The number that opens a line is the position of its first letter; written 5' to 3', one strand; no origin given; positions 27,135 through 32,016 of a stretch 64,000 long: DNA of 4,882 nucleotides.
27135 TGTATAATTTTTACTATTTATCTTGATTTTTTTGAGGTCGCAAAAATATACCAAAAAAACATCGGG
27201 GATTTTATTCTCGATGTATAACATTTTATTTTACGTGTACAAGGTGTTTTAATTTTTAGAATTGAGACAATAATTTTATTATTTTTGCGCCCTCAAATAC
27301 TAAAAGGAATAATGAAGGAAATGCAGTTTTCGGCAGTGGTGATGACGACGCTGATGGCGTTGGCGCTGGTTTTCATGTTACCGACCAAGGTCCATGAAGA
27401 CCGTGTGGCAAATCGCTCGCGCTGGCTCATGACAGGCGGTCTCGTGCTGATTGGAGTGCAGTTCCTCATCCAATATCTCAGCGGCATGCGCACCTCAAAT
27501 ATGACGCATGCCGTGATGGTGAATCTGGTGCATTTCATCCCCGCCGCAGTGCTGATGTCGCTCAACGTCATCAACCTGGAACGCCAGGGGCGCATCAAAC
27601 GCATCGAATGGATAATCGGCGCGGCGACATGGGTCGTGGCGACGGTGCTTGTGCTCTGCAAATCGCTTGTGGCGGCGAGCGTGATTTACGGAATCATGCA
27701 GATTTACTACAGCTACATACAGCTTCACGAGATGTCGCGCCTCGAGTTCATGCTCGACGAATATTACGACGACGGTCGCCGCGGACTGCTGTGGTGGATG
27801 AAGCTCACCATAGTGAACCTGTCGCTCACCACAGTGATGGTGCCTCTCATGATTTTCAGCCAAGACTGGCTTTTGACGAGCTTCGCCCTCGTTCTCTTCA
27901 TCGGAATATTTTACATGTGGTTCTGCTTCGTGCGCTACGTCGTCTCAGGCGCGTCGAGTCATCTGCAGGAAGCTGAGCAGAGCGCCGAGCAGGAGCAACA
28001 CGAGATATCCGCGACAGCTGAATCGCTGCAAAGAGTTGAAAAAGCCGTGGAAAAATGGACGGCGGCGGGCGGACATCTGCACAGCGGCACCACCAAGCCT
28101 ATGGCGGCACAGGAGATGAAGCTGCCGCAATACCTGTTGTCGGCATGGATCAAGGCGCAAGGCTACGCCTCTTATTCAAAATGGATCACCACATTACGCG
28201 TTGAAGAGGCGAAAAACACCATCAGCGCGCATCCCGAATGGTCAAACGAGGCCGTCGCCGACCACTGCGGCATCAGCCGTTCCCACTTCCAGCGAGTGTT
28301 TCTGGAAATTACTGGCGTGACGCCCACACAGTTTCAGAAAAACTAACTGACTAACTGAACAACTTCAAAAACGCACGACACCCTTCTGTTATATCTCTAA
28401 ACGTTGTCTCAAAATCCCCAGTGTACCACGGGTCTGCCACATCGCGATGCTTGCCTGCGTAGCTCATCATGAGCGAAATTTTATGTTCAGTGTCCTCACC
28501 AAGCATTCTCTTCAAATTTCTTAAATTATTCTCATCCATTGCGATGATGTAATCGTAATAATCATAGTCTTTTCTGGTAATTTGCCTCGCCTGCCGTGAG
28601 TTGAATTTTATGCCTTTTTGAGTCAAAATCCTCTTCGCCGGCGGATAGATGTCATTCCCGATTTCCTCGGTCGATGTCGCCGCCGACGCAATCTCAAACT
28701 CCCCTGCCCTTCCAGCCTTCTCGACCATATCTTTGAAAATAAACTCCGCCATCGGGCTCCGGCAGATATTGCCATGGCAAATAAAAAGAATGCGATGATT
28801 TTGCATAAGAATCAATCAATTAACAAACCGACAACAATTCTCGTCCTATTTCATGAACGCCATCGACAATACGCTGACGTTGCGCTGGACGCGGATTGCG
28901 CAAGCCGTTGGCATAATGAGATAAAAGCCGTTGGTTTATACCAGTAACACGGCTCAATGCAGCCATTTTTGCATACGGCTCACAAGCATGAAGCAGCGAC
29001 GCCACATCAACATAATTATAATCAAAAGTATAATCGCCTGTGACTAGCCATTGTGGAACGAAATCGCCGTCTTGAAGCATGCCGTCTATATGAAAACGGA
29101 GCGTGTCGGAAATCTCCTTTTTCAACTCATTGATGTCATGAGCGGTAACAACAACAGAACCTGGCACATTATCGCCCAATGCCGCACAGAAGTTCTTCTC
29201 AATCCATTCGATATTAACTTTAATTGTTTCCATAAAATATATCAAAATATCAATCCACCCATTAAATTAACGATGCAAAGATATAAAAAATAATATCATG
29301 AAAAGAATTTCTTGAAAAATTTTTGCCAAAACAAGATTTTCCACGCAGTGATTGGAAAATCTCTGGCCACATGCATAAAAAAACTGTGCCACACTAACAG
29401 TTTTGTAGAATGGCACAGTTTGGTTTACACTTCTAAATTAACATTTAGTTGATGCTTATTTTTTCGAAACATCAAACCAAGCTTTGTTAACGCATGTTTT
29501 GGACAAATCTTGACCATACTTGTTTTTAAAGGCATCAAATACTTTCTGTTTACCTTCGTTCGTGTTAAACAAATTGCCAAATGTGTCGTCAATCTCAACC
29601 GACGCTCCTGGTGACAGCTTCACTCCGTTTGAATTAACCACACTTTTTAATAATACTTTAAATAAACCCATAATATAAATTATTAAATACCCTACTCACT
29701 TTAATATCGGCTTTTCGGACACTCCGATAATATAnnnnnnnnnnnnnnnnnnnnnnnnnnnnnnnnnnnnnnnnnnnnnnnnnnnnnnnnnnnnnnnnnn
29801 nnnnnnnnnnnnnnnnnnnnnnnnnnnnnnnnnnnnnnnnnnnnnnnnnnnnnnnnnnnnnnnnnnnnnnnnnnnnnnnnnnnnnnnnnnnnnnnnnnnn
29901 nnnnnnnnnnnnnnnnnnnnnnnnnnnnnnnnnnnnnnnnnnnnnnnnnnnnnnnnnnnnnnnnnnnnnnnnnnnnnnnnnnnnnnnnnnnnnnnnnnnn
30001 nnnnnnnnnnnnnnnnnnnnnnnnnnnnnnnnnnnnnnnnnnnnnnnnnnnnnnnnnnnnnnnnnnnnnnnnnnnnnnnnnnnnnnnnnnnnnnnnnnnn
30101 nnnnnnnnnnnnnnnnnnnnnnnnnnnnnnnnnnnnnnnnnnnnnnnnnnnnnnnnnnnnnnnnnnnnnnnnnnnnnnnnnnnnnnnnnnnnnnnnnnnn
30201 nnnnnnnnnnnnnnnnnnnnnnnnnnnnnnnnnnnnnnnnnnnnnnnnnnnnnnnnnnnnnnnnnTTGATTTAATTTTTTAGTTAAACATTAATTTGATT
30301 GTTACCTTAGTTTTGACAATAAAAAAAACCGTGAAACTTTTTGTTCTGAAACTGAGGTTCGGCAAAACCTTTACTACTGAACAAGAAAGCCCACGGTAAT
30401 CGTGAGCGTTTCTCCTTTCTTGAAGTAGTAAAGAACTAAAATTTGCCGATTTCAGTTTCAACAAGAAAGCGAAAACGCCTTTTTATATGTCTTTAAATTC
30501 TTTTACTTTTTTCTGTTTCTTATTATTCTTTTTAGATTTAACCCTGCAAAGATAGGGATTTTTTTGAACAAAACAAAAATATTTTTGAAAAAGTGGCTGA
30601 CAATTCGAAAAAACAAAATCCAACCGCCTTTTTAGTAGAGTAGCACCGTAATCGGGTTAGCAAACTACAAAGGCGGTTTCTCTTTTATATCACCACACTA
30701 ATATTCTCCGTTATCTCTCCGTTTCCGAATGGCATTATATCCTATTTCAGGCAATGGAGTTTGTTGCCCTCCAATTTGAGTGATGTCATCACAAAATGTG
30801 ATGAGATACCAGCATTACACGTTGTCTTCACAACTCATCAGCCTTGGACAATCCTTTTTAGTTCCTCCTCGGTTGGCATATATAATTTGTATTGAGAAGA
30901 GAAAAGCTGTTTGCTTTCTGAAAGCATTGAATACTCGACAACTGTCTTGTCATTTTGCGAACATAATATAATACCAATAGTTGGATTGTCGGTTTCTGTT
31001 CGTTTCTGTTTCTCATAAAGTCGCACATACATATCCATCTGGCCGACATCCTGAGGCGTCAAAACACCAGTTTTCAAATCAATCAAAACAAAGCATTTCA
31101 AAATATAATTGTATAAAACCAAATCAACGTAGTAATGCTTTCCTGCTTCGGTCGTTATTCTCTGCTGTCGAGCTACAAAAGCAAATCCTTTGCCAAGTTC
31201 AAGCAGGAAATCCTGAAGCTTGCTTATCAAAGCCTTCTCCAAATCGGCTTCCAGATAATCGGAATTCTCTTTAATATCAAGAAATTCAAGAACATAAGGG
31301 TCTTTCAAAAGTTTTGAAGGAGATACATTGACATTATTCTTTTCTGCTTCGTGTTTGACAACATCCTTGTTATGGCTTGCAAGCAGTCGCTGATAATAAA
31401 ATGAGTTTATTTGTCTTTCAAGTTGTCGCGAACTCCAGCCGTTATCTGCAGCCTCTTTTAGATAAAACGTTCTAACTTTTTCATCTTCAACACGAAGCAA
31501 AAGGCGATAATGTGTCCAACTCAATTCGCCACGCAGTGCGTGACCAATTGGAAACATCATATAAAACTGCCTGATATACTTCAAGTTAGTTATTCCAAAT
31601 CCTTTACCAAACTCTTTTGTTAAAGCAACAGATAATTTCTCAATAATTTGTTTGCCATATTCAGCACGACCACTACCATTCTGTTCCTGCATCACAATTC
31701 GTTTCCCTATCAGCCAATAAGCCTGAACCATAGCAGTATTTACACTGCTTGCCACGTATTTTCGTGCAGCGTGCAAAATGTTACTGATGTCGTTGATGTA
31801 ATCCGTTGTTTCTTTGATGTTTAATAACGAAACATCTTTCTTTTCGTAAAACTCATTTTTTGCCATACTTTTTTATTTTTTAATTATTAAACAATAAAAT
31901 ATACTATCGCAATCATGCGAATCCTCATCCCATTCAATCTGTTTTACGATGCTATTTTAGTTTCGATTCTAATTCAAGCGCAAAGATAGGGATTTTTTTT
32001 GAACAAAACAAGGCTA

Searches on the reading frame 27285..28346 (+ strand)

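Call 55: search_protein_families(library=pfam, proteins=[window:27285-28346:+], max_evalue=0.001)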
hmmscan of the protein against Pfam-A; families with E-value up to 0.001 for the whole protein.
window:27285-28346:+ (353 aa): 2 families
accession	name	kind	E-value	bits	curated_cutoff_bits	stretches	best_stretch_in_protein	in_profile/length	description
PF12833.13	HTH_18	-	3e-09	37.5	33.6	1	275-352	2-79/80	Helix-turn-helix domain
PF00165.29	HTH_AraC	-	4.3e-09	36.7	26.6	1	322-351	12-41/42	Bacterial regulatory helix-turn-helix proteins, AraC family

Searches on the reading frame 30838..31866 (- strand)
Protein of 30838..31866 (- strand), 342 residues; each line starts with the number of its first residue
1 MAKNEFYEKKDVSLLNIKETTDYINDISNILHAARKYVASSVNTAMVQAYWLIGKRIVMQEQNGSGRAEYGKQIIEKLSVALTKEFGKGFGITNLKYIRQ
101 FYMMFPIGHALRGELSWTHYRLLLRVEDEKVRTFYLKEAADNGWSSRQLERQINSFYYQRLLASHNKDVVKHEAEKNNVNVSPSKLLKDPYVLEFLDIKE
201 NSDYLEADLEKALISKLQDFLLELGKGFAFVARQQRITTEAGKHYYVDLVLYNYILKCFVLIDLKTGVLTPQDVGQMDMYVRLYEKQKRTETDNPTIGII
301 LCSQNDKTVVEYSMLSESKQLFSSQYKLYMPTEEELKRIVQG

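Call 55: search_protein_families(library=pfam, proteins=[window:30838-31866:-], max_evalue=0.001)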
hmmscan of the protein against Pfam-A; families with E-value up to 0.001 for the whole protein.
window:30838-31866:- (342 aa): 3 families
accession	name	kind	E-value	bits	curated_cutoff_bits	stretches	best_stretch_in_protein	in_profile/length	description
PF06250.17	YhcG_C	-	5e-56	189.3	32.5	1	185-337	2-153/157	YhcG PDDEXK nuclease domain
PF17761.7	DUF1016_N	-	1.4e-45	155.2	32.8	1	26-160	1-137/137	DUF1016 N-terminal domain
PF17762.8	HTH_ParB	-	0.00016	22.2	22.6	1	112-155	56-99/102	ParB HTH domain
